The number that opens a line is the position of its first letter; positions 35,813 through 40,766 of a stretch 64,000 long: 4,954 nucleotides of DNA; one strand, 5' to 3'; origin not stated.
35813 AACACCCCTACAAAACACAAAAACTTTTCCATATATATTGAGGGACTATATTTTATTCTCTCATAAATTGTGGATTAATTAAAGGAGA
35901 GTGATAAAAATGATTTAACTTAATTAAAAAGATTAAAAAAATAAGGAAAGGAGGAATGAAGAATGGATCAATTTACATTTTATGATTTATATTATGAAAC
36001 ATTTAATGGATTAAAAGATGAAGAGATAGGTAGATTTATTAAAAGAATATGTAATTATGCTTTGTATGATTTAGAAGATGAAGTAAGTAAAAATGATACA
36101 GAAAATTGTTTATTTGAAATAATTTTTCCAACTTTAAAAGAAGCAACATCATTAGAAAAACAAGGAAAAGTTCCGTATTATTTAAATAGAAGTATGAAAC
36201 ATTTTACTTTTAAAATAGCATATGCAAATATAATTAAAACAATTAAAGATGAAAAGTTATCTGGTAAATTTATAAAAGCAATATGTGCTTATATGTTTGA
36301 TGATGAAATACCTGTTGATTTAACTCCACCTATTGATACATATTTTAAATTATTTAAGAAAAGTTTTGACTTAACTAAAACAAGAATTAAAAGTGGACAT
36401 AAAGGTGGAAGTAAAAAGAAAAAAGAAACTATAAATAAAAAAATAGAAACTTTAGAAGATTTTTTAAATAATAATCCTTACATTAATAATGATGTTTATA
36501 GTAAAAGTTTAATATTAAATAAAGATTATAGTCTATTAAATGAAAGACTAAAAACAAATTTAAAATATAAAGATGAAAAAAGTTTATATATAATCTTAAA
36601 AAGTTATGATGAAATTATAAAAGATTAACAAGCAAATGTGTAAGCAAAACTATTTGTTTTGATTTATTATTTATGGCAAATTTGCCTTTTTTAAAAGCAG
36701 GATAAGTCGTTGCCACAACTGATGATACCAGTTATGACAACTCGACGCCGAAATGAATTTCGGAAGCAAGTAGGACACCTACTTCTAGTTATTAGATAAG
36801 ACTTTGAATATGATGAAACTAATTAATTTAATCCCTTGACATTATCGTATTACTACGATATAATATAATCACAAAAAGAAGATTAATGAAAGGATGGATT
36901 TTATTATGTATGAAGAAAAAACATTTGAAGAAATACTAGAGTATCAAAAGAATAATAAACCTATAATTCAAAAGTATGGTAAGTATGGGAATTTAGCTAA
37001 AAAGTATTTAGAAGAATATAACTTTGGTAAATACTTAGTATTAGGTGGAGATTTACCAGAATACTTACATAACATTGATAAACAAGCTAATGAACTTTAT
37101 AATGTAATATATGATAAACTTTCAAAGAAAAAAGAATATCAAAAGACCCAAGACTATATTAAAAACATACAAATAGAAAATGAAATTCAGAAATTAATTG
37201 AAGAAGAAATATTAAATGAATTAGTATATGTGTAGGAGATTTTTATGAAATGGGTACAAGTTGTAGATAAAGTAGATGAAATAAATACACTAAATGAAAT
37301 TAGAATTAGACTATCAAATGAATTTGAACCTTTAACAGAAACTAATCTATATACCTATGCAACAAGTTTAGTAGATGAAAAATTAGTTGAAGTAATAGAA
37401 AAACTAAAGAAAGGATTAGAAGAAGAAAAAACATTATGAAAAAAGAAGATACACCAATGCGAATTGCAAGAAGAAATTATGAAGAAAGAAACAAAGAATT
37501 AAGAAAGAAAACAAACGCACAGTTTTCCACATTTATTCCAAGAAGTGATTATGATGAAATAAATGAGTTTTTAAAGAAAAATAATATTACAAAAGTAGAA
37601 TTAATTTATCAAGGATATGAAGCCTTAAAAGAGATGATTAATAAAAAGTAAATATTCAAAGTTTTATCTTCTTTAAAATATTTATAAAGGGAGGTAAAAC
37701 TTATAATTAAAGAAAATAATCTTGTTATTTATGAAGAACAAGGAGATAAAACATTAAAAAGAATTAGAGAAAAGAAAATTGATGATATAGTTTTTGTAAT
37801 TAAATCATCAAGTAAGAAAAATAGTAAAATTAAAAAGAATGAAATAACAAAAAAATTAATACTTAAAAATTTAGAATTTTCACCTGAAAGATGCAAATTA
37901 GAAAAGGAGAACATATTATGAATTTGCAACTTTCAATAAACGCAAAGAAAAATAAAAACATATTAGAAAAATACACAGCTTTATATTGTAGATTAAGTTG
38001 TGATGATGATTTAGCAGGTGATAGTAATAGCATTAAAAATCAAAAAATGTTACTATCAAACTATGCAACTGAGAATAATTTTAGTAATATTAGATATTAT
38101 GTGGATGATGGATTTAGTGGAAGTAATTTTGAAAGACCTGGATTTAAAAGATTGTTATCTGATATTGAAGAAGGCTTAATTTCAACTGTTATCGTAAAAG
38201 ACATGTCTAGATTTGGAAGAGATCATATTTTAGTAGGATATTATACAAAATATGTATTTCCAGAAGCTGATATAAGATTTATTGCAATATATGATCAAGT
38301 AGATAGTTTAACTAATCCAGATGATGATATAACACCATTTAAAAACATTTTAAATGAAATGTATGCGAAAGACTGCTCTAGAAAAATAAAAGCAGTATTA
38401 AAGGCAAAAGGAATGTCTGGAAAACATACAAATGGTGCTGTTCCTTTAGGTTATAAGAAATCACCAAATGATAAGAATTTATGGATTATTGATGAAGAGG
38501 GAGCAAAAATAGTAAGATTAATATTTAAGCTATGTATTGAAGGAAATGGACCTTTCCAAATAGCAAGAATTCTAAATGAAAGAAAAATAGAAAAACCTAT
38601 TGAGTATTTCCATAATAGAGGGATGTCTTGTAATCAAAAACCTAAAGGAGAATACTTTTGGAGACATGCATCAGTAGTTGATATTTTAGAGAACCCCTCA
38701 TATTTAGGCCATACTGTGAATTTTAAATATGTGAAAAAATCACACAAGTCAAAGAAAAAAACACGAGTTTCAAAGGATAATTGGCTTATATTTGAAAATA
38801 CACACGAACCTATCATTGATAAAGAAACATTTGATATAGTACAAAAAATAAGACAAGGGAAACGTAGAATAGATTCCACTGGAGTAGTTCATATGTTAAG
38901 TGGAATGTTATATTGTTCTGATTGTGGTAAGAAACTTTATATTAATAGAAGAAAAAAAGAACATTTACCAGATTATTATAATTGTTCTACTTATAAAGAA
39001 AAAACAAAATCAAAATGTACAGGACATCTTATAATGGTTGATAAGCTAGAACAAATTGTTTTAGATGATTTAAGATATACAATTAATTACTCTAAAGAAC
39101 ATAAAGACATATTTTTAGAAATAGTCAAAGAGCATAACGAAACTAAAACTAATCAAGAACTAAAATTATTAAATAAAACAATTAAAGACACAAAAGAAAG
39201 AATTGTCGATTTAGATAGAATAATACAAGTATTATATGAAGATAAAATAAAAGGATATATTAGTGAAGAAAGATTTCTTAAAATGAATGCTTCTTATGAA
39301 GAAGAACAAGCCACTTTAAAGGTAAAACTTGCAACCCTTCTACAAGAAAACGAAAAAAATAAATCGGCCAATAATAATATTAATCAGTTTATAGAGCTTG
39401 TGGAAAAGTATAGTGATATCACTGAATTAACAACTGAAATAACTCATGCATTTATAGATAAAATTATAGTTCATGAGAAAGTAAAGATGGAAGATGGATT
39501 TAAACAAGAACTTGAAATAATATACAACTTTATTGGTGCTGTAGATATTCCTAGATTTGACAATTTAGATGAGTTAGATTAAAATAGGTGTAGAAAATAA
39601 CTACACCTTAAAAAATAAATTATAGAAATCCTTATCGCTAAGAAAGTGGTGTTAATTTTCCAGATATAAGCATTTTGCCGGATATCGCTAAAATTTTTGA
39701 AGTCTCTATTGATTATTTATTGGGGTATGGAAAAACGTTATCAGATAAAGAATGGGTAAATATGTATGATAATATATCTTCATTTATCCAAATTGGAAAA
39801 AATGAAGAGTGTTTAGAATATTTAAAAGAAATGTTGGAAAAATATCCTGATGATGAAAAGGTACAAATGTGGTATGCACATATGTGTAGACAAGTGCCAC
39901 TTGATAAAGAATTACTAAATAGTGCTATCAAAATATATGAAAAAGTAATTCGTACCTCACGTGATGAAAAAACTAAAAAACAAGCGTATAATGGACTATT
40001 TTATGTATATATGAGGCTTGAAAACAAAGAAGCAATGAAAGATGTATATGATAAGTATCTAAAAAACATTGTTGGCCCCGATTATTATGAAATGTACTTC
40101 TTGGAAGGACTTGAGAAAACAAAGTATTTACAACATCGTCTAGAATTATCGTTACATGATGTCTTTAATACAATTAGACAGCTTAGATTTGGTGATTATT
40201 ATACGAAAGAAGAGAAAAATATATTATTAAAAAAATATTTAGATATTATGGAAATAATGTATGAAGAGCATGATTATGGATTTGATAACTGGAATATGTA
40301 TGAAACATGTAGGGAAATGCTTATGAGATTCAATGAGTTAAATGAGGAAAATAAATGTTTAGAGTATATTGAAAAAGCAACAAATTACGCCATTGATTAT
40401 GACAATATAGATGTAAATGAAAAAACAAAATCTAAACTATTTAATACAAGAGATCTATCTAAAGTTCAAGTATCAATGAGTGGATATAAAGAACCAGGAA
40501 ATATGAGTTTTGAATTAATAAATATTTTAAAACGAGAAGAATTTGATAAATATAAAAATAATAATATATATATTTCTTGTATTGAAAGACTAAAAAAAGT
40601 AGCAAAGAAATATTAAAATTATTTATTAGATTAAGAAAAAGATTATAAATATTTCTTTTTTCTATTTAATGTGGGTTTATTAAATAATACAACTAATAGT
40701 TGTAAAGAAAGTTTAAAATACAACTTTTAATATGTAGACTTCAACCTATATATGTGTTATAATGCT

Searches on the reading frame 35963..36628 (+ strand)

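Call 3: search_protein_families(library=pfam, proteins=[window:35963-36628:+], max_evalue=0.1)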
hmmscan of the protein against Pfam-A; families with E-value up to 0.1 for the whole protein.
window:35963-36628:+ (221 aa): 2 families
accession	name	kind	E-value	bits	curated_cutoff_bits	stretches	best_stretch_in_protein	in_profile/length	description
PF19808.4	DUF6291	-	5.3e-18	65.4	27.2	2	81-157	2-76/79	Family of unknown function (DUF6291)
PF22927.2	INT1_R3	-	0.094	12.8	27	0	110-193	87-152/160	Integrator complex subunit 1, R3 domain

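Call 4: search_protein_families(library=phrogs, proteins=[window:35963-36628:+], max_evalue=0.01)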
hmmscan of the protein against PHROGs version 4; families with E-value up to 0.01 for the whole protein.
window:35963-36628:+ (221 aa): 2 families
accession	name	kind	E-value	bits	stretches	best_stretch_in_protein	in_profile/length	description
phrog_15768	-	unknown function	5.9e-12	47.1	1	85-175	9-97/228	-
phrog_19415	-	unknown function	8.5e-07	30.2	1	2-60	6-62/224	-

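Call 68: search_protein_families(library=padloc, proteins=[window:35963-36628:+], max_evalue=0.001)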
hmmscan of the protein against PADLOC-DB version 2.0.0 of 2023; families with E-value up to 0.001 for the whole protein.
window:35963-36628:+ (221 aa): 0 families

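Call 78: search_protein_families(library=ncbifam, proteins=[window:35963-36628:+], max_evalue=0.1)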
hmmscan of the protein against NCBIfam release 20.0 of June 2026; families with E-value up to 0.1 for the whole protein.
window:35963-36628:+ (221 aa): 0 families

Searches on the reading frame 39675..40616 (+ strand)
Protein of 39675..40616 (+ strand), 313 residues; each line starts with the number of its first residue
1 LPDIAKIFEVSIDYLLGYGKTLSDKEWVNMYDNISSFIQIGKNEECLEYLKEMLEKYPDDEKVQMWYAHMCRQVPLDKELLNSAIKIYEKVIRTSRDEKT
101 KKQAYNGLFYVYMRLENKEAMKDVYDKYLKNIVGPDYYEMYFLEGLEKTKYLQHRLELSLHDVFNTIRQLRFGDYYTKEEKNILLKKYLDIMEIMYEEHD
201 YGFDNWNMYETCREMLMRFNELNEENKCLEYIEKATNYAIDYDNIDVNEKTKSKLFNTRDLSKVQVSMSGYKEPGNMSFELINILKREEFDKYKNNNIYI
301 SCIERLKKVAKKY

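Call 8: search_protein_families(library=ncbifam, proteins=[window:39675-40616:+], max_evalue=0.01)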
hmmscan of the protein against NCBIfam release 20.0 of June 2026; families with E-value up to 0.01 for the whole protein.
window:39675-40616:+ (313 aa): 2 families
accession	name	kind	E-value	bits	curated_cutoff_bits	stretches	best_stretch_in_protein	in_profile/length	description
NF040959.1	MamA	equivalog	1.2e-06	28.2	200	1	21-114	30-119/204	magnetosome protein MamA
NF047558.1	TPR_END_plus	domain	0.0049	16.8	32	0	39-60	11-32/56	TPR end-of-group domain-containing protein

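Call 9: search_protein_families(library=pfam, proteins=[window:39675-40616:+], max_evalue=0.001)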
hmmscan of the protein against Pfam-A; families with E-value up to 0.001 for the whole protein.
window:39675-40616:+ (313 aa): 1 family
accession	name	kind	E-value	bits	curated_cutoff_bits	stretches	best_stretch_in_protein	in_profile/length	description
PF13428.12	TPR_14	-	4.1e-06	27.4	23.5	0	38-69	12-43/44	Tetratricopeptide repeat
